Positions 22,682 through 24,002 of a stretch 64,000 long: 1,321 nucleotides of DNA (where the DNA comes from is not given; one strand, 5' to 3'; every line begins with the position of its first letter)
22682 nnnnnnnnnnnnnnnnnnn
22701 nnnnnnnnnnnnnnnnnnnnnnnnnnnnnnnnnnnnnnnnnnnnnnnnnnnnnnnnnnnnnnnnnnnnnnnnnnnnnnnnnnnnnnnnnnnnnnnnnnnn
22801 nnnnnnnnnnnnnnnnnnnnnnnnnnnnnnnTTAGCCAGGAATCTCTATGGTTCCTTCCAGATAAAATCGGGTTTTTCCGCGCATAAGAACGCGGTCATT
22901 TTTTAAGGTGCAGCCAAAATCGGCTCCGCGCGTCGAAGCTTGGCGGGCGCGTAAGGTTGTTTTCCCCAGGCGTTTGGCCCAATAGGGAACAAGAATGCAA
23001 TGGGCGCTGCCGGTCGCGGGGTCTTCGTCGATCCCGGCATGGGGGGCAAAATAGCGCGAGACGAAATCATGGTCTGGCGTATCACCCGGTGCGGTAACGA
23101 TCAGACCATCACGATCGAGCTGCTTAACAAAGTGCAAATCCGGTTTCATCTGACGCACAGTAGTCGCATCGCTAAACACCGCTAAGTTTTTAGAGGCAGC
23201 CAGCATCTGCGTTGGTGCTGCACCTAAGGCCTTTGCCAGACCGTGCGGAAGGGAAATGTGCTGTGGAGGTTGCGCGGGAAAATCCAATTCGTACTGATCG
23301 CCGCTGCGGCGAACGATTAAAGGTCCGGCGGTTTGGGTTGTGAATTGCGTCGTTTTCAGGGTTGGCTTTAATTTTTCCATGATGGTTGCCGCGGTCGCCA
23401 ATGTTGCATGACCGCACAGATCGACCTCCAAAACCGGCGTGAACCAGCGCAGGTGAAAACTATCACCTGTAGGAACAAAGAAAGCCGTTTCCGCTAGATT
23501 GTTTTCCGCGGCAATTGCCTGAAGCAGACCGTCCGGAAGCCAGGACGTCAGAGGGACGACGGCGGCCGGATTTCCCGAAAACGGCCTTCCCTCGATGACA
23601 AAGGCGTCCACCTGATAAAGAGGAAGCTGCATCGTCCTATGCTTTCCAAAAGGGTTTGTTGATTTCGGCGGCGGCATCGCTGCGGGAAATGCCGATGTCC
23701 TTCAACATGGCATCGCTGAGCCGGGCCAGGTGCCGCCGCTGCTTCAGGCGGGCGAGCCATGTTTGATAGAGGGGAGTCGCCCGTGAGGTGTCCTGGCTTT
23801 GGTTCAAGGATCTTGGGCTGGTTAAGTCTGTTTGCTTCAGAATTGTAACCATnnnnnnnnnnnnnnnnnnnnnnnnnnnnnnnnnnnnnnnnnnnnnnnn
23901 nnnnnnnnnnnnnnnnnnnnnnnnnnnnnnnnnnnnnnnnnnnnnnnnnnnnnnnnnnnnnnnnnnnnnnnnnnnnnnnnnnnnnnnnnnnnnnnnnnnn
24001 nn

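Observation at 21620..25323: Tightly coupled DUF1127-phzF-DUF1127-araC/MGMT operon with divergent MocR regulator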

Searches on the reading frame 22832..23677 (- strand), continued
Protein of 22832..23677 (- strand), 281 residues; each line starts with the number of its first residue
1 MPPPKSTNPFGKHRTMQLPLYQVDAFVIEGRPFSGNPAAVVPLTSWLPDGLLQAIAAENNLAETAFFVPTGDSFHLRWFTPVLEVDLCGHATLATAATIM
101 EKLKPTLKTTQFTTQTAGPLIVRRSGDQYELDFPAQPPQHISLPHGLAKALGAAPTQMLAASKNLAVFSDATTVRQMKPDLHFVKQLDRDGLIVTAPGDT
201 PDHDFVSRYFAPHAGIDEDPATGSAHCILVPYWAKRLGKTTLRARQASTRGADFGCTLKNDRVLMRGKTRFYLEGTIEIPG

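Call 22: search_protein_families(library=pfam, proteins=[L056:6788-7285:+, L020:6926-8632:+], max_evalue=0.001)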
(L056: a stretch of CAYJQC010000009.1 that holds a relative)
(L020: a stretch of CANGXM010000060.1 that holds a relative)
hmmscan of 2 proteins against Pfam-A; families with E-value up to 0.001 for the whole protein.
L056:6788-7285:+ (165 aa): 5 families
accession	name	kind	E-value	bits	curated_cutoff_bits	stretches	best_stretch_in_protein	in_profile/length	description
PF00583.31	Acetyltransf_1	-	2.4e-17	63.7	20.7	1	49-136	26-116/116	Acetyltransferase (GNAT) family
PF13508.13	Acetyltransf_7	-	6.4e-14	52.5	27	1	53-137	3-83/84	Acetyltransferase (GNAT) domain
PF08445.16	FR47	-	1.4e-08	35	22.1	1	78-140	20-81/86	FR47-like protein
PF13673.13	Acetyltransf_10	-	2e-06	28.2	23.6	1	55-139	33-110/128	Acetyltransferase (GNAT) domain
PF13302.13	Acetyltransf_3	-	0.00067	20.8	25.4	1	56-137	57-138/138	Acetyltransferase (GNAT) domain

L020:6926-8632:+ (568 aa): 0 families

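Call 63: search_solved_structures(query=window:22835-23632:-, max_evalue=1e-10)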
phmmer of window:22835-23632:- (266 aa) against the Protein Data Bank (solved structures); distinct sequences matched with E-value up to 1e-10: 7.
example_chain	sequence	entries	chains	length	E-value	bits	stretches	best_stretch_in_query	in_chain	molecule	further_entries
1s7j_A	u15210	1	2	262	1.8e-63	217.7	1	1-265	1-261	phenazine biosynthesis protein PhzF family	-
4dun_A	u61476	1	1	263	1.3e-53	185.4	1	5-264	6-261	Putative phenazine biosynthesis PhzC/PhzF protein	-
1qy9_A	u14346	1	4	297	2.8e-15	59.7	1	4-211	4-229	Uncharacterized isomerase YddE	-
1sdj_A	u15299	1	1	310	3.2e-15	59.5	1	4-211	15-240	Hypothetical protein yddE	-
1qya_A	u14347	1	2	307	4e-15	59.2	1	4-211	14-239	HYPOTHETICAL PROTEIN yddE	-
1ym5_A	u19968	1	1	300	2e-13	53.6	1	2-220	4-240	Hypothetical 32.6 kDa protein in DAP2-SLT2 intergenic region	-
3edn_A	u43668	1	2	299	4.1e-11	46.1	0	5-93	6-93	Phenazine biosynthesis protein, PhzF family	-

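Call 93: search_protein_families(library=padloc, proteins=[window:22835-23632:-], max_evalue=0.001)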
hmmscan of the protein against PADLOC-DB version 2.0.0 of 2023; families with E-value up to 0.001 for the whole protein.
window:22835-23632:- (266 aa): 0 families

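Call 99: search_solved_structures(query=A1, max_evalue=0.001, show_alignments=0)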
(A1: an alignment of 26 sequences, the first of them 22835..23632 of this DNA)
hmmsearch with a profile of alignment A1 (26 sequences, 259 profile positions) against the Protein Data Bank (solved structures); distinct sequences matched with E-value up to 0.001: 12.
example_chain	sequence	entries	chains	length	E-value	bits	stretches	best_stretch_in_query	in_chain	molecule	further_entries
1s7j_A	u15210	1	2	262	6.3e-92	310.8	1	1-256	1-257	phenazine biosynthesis protein PhzF family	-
4dun_A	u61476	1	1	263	1.7e-84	286.4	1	3-259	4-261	Putative phenazine biosynthesis PhzC/PhzF protein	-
1qy9_A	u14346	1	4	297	8.4e-31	110.5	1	2-206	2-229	Uncharacterized isomerase YddE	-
1sdj_A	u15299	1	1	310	9.6e-31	110.3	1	2-206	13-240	Hypothetical protein yddE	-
1qya_A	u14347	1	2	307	1.4e-30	109.7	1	4-206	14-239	HYPOTHETICAL PROTEIN yddE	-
1ym5_A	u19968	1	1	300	1.1e-26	97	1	3-259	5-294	Hypothetical 32.6 kDa protein in DAP2-SLT2 intergenic region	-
3edn_A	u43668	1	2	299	8.5e-23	84.2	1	3-220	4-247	Phenazine biosynthesis protein, PhzF family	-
1t6k_A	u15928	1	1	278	4.3e-21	78.7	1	8-208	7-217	Phenazine biosynthesis protein phzF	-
1u1v_A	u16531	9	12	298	4.9e-21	78.5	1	8-208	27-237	Phenazine biosynthesis protein phzF | Trans-2,3-dihydro-3-hydroxyanthranilate isomerase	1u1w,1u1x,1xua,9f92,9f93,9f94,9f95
5iwe_A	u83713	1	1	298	2.8e-20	76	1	8-208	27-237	Trans-2,3-dihydro-3-hydroxyanthranilate isomerase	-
1xub_A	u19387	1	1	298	1.4e-19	73.7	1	8-208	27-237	Phenazine biosynthesis protein phzF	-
1u0k_A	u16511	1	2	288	1.3e-08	37.8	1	5-113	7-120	gene product PA4716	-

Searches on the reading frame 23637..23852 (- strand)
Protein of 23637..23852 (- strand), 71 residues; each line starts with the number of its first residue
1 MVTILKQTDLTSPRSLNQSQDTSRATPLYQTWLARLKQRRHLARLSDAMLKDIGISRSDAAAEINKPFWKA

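Call 3: search_protein_families(library=pfam, proteins=[window:23637-23852:-], max_evalue=0.01)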
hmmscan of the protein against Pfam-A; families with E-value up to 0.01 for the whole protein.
window:23637-23852:- (71 aa): 1 family
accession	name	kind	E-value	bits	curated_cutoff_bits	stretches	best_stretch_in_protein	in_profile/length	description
PF06568.16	DUF1127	-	4.7e-12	45.9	23.3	1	29-60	5-36/37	Domain of unknown function (DUF1127)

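Call 4: search_protein_families(library=ncbifam, proteins=[window:23637-23852:-], max_evalue=0.01)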
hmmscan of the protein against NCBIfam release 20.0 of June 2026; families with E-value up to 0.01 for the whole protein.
window:23637-23852:- (71 aa): 0 families

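Call 93: search_protein_families(library=padloc, proteins=[window:23640-23852:-], max_evalue=0.001)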
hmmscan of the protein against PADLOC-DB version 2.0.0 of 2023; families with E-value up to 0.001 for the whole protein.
window:23640-23852:- (71 aa): 0 families
